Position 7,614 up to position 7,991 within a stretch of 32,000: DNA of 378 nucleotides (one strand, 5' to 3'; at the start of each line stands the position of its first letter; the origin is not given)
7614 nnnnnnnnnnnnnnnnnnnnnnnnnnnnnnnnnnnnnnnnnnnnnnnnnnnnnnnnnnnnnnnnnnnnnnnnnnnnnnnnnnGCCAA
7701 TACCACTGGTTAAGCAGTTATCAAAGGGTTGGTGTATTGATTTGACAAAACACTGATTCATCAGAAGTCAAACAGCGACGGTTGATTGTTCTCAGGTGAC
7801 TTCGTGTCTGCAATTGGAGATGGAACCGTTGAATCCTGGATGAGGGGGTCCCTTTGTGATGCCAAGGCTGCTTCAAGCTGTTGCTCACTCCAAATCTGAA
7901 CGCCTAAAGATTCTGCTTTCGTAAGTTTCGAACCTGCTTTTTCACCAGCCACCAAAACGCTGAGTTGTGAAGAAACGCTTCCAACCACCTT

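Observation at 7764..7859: Bacterial-type LigA ends in a PIP-box-like peptide (QPSLFDF-COOH) on a flexible tail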

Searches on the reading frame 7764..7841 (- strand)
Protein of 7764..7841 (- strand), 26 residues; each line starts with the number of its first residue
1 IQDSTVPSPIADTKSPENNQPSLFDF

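Call 80: search_solved_structures(query=window:7764-7841:-, max_evalue=10, show_alignments=3)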
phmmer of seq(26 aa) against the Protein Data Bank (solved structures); distinct sequences matched with E-value up to 10: 0.
